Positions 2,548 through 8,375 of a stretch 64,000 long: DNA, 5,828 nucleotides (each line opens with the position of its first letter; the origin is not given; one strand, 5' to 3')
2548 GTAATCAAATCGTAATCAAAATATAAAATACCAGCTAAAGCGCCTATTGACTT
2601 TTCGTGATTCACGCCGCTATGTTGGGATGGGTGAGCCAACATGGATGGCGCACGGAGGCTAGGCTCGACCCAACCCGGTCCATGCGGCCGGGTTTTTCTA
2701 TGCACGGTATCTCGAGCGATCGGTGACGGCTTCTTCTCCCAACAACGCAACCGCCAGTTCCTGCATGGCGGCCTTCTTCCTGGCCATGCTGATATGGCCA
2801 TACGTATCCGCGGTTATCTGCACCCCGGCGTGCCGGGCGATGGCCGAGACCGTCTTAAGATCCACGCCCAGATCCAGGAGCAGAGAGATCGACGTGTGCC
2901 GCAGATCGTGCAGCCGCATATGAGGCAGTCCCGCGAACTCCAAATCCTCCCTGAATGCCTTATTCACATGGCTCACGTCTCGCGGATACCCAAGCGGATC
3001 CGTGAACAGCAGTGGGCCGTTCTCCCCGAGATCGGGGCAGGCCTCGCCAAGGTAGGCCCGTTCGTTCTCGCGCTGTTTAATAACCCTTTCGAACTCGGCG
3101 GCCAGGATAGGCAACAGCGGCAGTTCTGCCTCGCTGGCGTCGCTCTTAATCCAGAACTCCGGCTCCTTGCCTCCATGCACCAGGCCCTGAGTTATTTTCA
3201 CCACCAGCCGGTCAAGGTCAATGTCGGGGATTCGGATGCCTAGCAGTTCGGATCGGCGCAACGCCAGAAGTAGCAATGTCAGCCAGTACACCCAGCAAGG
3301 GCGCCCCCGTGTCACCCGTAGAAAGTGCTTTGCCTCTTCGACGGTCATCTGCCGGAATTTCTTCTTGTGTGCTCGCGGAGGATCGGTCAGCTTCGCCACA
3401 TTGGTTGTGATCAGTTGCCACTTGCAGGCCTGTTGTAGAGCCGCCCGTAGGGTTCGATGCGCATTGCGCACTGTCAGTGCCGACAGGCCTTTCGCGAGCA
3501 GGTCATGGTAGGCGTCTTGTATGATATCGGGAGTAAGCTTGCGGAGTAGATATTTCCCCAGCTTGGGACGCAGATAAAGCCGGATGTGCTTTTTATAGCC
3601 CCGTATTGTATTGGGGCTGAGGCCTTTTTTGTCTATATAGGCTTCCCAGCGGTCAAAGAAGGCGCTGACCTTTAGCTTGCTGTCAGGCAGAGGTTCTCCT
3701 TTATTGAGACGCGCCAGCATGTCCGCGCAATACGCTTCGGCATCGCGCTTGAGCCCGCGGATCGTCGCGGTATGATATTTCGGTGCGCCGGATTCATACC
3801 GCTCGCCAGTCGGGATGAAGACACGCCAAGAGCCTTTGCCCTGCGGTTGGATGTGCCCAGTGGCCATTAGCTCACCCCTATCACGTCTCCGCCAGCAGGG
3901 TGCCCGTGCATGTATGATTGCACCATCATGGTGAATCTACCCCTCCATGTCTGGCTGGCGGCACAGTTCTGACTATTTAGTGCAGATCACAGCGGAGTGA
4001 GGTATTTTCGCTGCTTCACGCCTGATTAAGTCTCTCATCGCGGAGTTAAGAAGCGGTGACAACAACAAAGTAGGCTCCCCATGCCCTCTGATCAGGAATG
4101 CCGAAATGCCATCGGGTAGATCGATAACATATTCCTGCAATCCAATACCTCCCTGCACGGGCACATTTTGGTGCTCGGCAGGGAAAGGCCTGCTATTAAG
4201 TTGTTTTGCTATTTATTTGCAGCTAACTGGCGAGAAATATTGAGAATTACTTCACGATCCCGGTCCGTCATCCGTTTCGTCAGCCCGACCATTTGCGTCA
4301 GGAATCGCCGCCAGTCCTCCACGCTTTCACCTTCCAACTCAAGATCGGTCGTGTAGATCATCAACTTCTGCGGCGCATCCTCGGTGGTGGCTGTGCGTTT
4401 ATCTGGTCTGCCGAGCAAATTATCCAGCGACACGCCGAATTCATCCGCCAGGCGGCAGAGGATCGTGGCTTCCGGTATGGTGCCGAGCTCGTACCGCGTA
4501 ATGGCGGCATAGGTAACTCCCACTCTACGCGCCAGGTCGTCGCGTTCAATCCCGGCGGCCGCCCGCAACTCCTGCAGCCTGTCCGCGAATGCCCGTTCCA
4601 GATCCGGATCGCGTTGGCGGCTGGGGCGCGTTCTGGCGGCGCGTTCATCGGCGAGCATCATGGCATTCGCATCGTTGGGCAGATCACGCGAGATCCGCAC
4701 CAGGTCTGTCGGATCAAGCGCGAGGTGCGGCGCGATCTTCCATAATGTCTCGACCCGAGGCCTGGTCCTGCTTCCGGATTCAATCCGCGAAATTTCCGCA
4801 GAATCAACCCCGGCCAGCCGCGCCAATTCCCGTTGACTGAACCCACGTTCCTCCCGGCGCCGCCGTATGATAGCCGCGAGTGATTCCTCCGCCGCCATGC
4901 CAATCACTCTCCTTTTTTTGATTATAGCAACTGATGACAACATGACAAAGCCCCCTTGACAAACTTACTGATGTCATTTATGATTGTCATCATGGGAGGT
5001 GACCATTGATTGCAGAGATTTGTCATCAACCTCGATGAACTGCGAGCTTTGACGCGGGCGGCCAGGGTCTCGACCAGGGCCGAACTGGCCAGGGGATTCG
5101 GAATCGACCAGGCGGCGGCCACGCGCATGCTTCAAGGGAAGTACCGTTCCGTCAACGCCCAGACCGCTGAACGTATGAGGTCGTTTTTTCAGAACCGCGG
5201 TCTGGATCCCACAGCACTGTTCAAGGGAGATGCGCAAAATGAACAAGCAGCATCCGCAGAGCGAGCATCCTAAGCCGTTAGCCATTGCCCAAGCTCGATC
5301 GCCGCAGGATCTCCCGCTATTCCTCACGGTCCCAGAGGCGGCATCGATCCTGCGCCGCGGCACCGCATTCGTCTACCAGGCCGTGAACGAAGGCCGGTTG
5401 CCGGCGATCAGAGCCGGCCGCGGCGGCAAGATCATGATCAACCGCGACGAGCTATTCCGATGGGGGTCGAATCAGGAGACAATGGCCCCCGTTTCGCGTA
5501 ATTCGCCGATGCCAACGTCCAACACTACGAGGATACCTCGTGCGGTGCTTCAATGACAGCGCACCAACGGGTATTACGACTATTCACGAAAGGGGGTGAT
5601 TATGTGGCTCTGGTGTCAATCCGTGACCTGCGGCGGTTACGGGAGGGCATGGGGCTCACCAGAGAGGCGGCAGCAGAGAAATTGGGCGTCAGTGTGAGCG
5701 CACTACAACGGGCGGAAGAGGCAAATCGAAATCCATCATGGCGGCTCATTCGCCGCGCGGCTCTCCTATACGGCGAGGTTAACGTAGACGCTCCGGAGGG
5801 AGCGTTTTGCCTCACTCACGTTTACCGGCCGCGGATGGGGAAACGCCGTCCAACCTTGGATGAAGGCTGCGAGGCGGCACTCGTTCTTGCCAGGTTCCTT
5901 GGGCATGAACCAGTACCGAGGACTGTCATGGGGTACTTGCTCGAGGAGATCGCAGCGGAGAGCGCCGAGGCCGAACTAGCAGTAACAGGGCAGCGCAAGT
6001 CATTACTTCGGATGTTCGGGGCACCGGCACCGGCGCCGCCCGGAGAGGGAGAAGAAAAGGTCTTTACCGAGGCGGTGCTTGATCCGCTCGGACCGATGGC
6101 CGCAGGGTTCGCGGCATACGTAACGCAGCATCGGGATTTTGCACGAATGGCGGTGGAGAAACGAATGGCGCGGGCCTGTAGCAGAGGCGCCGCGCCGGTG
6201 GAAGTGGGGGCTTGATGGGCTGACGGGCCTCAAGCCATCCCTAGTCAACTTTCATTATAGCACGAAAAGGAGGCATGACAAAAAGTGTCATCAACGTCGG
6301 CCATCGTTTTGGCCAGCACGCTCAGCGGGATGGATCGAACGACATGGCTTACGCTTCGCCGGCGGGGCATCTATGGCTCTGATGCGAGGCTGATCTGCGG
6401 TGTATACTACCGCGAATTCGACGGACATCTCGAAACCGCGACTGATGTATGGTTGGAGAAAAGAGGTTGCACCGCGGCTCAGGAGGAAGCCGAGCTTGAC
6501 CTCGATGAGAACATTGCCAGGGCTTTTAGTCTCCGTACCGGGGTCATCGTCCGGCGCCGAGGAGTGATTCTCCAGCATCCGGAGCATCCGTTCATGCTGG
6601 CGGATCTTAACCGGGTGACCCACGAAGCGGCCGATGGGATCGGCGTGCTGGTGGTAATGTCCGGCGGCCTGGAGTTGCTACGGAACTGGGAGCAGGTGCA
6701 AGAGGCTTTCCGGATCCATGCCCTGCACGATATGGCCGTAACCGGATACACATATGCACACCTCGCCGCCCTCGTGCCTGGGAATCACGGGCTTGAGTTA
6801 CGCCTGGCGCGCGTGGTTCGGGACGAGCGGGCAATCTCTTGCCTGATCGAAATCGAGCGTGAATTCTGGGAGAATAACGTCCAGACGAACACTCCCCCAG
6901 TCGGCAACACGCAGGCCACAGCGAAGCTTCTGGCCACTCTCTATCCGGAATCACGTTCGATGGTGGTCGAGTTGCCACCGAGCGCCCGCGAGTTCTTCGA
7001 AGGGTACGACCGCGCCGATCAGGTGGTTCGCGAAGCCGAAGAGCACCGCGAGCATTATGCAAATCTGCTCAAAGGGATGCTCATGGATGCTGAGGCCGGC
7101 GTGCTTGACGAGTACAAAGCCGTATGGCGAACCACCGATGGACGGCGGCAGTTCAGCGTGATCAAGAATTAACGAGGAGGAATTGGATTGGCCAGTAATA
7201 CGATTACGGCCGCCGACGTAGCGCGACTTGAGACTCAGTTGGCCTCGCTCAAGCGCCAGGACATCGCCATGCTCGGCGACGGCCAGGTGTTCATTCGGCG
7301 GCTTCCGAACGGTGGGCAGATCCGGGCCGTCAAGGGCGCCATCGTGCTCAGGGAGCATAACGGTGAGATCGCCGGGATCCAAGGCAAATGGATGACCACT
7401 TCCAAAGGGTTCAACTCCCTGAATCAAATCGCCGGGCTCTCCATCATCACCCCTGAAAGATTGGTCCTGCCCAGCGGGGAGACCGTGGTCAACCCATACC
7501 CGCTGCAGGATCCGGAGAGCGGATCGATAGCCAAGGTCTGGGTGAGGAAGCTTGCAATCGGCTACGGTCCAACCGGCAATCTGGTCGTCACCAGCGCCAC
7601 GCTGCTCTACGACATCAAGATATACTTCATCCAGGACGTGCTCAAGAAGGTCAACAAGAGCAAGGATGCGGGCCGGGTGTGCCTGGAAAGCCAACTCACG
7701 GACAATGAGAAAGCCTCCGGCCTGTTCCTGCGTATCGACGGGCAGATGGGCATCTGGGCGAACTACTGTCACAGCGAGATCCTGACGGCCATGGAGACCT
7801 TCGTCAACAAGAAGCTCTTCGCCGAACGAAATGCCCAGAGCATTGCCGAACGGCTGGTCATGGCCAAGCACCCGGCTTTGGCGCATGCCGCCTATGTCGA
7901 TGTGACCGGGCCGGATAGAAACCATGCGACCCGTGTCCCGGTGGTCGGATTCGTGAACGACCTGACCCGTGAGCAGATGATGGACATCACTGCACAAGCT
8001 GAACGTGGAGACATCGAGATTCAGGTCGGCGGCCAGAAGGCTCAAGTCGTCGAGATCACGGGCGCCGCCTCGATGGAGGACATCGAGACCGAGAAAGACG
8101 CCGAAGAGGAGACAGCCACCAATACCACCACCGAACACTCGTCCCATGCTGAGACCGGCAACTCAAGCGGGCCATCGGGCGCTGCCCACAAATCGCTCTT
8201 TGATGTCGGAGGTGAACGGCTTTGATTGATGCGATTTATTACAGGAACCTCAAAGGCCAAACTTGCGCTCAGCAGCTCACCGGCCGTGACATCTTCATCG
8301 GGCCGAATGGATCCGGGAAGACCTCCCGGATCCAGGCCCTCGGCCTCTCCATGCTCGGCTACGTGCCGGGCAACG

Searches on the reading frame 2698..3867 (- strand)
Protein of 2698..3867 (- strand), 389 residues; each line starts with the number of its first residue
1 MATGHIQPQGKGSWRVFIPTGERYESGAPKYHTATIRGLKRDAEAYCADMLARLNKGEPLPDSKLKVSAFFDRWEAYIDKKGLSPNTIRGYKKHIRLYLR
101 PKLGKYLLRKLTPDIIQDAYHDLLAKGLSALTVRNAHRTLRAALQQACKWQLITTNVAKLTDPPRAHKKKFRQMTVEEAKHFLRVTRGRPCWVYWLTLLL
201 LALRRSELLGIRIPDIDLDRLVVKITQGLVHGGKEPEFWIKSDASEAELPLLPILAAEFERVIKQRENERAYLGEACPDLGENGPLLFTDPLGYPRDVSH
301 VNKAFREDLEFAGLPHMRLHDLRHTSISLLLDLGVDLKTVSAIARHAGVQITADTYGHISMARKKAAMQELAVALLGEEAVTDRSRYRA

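Call 11: search_protein_families(library=ncbifam, proteins=[window:2698-3867:-], max_evalue=0.1)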
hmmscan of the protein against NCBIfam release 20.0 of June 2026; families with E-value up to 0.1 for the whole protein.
window:2698-3867:- (389 aa): 9 families
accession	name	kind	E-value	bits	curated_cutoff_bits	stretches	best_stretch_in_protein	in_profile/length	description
NF040815.2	recomb_XerA_Arch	equivalog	9.8e-16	58.1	220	2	75-228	4-151/263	site-specific tyrosine recombinase/integron integrase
TIGR02224.1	recomb_XerC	equivalog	3.6e-15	56.1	335.15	1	73-368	2-286/295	tyrosine recombinase XerC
TIGR02225.1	recomb_XerD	equivalog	1e-12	48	329.6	1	78-367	8-282/290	site-specific tyrosine recombinase XerD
NF001399.0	PRK00283.1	subfamily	3.2e-10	39.7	279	1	77-369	16-293/300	tyrosine recombinase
TIGR02249.1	integrase_gron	subfamily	1.3e-09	37.9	265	2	74-235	5-160/315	integron integrase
NF002331.0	PRK01287.1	subfamily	2.3e-05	23.5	371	1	126-228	93-201/365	site-specific tyrosine recombinase XerC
NF003462.0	PRK05084.1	equivalog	0.00013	20.8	267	0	318-371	304-356/360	tyrosine recombinase XerS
NF011946.0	PRK15417.1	equivalog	0.019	14.1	435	0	302-362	258-318/337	integron integrase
NF007370.0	PRK09870.1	subfamily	0.089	12.4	221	0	166-226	5-69/200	tyrosine-type DNA invertase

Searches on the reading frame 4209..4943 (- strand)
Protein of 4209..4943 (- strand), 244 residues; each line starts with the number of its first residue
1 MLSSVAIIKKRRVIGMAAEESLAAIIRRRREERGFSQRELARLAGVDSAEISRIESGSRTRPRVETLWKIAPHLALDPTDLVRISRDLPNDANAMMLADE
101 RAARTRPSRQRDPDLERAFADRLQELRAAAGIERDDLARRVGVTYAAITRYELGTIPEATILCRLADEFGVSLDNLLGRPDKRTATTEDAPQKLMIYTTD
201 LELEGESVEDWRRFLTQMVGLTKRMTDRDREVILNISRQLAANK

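Call 17: search_protein_families(library=phrogs, proteins=[window:4209-4943:-], max_evalue=0.001)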
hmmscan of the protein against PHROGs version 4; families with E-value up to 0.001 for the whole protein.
window:4209-4943:- (244 aa): 41 families (the best 25 are shown)
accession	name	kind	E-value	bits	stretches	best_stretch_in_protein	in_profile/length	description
phrog_8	-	transcription regulation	1.3e-28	101.4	2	118-230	76-166/346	transcriptional regulator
phrog_5823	-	transcription regulation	7.7e-22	79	2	18-90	3-75/404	transcriptional regulator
phrog_3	-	transcription regulation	6.5e-21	76.6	2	15-87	82-151/430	transcriptional repressor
phrog_4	-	transcription regulation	1.9e-19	71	2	117-189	135-204/400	transcriptional repressor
phrog_7241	-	transcription regulation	6.3e-15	56.3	1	25-82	65-121/122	transcriptional regulator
phrog_1373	-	transcription regulation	1.6e-14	55.2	2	18-71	58-112/166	transcriptional regulator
phrog_2328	-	transcription regulation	5.5e-13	49.8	2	19-89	13-82/128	transcriptional repressor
phrog_2439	-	transcription regulation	1e-12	48.6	2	121-179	10-69/367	transcriptional regulator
phrog_4836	-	transcription regulation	2.9e-12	47.6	1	17-82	71-135/194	CII-like regulator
phrog_2967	-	transcription regulation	1.3e-11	45.5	2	19-92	8-81/225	transcriptional regulator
phrog_32768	-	unknown function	5.9e-09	36.1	1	21-84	9-72/446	-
phrog_4583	-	transcription regulation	8.7e-09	36.3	1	19-83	8-71/81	transcriptional repressor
phrog_147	-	transcription regulation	1.6e-08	35.9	0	21-72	4-55/100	transcriptional regulator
phrog_35195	-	unknown function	2.6e-08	34.6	0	26-82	7-63/159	-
phrog_2104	-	unknown function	1.5e-07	32.6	0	25-62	43-79/103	-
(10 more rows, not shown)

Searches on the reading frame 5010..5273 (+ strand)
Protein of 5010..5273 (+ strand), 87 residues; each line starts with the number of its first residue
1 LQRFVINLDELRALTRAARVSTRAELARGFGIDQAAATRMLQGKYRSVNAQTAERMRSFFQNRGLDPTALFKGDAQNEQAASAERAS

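Call 77: search_protein_families(library=phrogs, proteins=[window:5010-5273:+], max_evalue=0.001)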
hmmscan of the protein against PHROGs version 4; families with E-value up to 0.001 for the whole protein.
window:5010-5273:+ (87 aa): 2 families
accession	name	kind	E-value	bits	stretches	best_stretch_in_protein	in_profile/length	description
phrog_3642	-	DNA, RNA and nucleotide metabolism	2.6e-06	28.3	1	1-45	2-46/79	HTH DNA binding protein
phrog_296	-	integration and excision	0.00022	21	1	19-76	239-299/626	DNA transposition protein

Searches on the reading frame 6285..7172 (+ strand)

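Call 17: search_protein_families(library=phrogs, proteins=[window:6285-7172:+], max_evalue=0.001)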
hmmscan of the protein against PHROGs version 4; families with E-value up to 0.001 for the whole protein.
window:6285-7172:+ (295 aa): 1 family
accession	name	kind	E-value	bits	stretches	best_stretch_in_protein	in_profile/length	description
phrog_434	-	DNA, RNA and nucleotide metabolism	7.2e-46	158.1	1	15-291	54-331/372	RecE-like recombination exonuclease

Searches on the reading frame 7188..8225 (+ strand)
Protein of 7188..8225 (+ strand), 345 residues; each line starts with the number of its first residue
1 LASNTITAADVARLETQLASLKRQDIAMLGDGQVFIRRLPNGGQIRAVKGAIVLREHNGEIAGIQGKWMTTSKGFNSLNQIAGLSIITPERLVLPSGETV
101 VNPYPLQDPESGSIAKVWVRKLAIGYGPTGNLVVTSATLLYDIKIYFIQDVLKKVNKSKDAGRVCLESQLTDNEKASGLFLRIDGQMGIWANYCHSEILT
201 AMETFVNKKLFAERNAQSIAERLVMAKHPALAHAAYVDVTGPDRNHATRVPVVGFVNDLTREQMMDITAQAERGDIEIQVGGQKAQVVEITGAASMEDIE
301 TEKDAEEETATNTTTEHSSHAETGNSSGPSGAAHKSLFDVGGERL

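Call 17: search_protein_families(library=phrogs, proteins=[window:7188-8225:+], max_evalue=0.001)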
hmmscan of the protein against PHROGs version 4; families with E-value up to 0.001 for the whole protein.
window:7188-8225:+ (345 aa): 1 family
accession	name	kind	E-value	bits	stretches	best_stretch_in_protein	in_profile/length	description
phrog_32428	-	unknown function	7.7e-125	417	1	22-311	11-297/318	-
